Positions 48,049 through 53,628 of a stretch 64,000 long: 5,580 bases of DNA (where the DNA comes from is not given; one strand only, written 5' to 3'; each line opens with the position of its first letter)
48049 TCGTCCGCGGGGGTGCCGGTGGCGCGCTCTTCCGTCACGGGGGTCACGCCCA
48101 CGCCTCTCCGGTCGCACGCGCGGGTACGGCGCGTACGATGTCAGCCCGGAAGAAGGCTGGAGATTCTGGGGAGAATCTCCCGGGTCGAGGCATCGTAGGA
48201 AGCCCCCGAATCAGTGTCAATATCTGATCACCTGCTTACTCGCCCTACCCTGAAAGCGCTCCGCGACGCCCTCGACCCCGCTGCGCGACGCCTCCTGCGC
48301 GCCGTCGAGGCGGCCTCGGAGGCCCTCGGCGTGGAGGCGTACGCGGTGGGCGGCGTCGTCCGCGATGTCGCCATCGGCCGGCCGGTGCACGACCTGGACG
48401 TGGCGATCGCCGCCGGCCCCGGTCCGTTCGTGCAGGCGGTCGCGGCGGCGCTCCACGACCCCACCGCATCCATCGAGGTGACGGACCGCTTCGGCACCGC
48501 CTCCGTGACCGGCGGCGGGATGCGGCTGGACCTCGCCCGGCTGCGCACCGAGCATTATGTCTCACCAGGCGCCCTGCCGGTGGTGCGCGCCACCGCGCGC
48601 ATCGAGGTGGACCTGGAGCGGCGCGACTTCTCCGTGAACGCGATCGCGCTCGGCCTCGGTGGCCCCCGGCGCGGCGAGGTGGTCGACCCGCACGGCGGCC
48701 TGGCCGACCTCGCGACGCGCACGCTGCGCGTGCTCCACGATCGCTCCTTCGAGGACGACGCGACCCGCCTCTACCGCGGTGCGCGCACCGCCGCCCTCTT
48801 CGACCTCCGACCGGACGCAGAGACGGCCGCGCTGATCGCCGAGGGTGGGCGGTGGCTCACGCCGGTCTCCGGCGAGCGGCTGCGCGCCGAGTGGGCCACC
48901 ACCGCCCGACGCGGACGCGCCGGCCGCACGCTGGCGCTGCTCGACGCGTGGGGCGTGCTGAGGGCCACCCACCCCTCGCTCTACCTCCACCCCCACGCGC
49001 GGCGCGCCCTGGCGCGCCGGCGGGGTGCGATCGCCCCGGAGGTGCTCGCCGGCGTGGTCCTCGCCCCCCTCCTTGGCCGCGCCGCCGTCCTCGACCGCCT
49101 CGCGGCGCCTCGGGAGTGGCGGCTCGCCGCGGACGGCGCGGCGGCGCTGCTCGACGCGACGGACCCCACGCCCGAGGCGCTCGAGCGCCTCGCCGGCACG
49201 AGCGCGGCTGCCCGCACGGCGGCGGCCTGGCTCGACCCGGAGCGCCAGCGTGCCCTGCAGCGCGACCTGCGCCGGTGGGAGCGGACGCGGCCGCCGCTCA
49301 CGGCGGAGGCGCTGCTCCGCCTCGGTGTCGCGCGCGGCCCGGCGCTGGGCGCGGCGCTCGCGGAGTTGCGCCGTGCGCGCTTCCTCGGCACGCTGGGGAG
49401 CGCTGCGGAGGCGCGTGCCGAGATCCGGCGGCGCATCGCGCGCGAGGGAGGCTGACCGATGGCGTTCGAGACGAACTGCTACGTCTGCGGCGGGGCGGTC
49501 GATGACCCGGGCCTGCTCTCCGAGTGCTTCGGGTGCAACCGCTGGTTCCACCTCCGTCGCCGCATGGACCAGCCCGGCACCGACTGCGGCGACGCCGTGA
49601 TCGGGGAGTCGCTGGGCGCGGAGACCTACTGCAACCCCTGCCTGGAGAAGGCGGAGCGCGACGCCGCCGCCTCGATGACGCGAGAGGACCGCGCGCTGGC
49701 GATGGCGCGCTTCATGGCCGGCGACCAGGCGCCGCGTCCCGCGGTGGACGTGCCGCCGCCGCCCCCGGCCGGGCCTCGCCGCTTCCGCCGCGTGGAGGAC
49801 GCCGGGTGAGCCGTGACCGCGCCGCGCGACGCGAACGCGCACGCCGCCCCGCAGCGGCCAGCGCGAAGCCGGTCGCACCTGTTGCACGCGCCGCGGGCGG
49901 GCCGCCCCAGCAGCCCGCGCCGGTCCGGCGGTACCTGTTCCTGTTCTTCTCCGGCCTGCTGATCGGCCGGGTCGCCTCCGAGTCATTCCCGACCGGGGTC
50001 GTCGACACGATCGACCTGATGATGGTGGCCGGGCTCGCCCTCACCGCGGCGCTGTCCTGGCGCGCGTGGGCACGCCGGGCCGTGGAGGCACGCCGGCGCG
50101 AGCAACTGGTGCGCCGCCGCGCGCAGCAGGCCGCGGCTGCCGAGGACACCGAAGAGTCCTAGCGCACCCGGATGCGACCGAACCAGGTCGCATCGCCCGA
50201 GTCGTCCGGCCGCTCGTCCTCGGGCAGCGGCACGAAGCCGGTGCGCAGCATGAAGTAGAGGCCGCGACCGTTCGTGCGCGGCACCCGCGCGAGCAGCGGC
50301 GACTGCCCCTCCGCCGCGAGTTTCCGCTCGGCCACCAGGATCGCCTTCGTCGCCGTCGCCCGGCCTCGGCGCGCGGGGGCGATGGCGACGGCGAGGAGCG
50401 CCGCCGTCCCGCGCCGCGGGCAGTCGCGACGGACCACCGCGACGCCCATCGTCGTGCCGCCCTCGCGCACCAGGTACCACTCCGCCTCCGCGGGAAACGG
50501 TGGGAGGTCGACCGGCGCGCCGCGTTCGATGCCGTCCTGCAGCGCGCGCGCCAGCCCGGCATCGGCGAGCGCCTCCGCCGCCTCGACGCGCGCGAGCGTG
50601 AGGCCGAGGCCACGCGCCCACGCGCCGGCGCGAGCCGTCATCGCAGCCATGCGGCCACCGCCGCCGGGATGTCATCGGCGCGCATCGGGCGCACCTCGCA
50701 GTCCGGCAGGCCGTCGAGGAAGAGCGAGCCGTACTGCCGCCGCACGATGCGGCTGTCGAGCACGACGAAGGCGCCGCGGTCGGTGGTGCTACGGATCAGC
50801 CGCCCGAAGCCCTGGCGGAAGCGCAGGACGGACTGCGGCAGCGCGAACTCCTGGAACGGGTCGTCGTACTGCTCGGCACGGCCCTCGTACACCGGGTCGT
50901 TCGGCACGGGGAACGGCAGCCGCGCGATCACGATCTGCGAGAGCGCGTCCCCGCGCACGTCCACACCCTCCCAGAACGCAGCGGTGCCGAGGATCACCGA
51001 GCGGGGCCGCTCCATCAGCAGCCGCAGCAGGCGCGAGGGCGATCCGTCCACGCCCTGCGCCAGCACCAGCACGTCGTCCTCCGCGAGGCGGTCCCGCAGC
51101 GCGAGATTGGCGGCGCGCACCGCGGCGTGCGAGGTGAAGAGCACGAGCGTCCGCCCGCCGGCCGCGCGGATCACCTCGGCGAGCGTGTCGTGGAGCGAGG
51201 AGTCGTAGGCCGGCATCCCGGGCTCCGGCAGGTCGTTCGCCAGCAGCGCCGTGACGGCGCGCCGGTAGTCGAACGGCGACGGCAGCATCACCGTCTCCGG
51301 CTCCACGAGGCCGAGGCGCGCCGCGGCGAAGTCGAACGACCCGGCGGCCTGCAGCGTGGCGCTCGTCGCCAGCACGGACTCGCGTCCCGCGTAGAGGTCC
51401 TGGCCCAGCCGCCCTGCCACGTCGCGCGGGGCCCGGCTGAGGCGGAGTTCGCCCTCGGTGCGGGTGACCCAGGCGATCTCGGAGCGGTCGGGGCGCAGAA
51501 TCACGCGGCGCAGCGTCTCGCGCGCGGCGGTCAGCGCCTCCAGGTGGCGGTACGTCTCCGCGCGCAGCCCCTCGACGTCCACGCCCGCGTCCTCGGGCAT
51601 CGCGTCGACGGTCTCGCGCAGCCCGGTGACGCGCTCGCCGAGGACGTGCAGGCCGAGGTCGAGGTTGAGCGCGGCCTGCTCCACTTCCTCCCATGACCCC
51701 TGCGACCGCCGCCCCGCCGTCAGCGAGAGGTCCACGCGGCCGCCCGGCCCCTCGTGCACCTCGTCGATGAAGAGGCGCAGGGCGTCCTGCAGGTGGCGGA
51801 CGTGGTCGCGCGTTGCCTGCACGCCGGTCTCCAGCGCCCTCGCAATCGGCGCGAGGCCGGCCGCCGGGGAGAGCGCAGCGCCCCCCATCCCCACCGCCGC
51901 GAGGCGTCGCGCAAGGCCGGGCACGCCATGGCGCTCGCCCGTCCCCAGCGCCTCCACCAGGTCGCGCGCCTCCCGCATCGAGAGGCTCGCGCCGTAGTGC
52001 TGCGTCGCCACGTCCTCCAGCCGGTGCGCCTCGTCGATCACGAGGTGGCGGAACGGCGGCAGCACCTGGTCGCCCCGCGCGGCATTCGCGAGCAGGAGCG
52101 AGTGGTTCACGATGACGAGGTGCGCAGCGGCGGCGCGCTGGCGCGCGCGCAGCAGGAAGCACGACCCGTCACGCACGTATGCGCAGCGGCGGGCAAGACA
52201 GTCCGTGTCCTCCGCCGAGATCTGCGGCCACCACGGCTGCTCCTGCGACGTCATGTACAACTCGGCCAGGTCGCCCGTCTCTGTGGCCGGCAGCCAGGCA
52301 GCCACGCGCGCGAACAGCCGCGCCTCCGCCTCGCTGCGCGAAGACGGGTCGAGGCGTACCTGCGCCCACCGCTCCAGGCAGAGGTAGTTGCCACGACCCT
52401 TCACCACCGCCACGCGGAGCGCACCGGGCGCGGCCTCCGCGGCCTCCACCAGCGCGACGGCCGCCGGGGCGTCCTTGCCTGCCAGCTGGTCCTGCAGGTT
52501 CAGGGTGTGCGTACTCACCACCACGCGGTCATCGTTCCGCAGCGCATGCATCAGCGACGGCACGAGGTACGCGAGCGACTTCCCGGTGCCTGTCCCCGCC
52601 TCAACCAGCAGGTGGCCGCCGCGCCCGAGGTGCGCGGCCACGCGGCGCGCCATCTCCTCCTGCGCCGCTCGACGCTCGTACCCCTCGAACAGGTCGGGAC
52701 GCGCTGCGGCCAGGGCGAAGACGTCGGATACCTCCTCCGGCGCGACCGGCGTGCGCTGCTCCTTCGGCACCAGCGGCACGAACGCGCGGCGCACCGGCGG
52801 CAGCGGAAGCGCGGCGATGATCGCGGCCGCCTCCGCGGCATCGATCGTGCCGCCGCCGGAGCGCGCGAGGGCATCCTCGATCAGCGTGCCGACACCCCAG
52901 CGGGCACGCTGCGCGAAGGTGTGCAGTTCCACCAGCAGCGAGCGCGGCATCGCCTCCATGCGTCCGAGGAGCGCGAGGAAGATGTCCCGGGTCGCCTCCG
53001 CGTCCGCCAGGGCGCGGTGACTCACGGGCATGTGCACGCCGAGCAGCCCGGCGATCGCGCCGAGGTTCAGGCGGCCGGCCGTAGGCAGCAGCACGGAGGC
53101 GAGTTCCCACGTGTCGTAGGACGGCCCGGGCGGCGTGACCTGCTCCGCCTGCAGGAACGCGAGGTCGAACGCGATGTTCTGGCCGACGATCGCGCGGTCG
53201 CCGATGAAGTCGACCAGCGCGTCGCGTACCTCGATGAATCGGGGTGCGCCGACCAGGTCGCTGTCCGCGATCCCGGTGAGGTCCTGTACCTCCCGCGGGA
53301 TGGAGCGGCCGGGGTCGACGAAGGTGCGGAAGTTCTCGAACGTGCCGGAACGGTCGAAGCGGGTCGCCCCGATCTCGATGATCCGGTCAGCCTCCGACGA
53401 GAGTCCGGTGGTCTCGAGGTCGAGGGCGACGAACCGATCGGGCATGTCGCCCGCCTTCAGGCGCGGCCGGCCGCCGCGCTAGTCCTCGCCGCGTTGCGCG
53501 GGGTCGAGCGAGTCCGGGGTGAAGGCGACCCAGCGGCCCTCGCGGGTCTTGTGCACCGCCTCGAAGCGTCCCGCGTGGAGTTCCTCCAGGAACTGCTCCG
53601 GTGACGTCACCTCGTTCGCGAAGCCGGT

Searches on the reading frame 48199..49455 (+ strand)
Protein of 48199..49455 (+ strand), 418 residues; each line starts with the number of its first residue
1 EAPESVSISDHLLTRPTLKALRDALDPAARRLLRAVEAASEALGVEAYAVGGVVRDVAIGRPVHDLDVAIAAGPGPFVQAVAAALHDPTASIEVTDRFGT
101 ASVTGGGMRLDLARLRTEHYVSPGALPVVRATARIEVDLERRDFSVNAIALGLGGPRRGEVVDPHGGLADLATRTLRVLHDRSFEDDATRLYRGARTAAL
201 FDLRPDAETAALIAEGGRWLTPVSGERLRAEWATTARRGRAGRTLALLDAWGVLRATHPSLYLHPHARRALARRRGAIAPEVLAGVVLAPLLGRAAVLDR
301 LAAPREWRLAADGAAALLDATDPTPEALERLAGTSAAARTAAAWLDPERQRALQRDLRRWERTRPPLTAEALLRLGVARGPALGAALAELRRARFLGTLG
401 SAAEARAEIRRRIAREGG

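Call 7: search_protein_families(library=pfam, proteins=[window:48199-49455:+], max_evalue=0.01)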
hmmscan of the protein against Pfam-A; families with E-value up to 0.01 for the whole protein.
window:48199-49455:+ (418 aa): 2 families
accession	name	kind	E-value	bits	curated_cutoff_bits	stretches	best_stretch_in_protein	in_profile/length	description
PF01743.26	PolyA_pol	-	2e-23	83.6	23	1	47-177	1-126/126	Poly A polymerase head domain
PF12627.12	PolyA_pol_RNAbd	-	0.0013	18.9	22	1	204-261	3-60/64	Probable RNA and SrmB- binding site of polymerase A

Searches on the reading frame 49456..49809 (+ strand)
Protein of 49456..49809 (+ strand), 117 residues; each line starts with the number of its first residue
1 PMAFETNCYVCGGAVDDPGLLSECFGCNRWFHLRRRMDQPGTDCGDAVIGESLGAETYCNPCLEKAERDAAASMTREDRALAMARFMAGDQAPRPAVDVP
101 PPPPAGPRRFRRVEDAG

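Call 7: search_protein_families(library=pfam, proteins=[window:49456-49809:+], max_evalue=0.01)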
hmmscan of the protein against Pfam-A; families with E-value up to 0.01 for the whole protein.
window:49456-49809:+ (117 aa): 1 family
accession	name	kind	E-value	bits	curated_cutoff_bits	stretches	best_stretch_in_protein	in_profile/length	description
PF00628.35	PHD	-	0.0081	16.6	24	1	8-33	1-25/47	PHD-finger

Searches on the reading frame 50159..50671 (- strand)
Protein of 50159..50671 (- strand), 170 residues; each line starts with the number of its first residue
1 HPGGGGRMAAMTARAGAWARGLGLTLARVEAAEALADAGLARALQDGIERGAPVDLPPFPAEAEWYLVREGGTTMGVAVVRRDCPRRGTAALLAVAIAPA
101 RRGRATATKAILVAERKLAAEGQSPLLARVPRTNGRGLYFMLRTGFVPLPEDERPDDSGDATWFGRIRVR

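Call 53: search_protein_families(library=pfam, proteins=[window:50159-50671:-], max_evalue=0.001)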
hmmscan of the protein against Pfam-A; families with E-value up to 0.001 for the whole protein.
window:50159-50671:- (170 aa): 1 family
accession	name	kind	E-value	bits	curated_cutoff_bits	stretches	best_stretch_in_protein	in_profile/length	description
PF00583.31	Acetyltransf_1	-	0.00025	21.7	20.7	1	60-139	31-109/116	Acetyltransferase (GNAT) family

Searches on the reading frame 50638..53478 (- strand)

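Call 53: search_protein_families(library=pfam, proteins=[window:50638-53478:-], max_evalue=0.001)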
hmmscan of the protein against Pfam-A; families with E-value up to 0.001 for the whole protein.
window:50638-53478:- (946 aa): 4 families
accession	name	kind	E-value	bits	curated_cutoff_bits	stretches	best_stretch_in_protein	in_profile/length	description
PF13307.12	Helicase_C_2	-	1.5e-35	123.2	25.3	1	767-925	2-168/170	Helicase C-terminal domain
PF00929.31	RNase_T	-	3.4e-24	86.7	24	1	17-167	1-164/164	Exonuclease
PF00270.35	DEAD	-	1.7e-09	38.1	26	1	279-332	6-61/167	DEAD/DEAH box helicase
PF04851.21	ResIII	-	3.9e-05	24.1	22.5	0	268-333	3-70/164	Type III restriction enzyme, res subunit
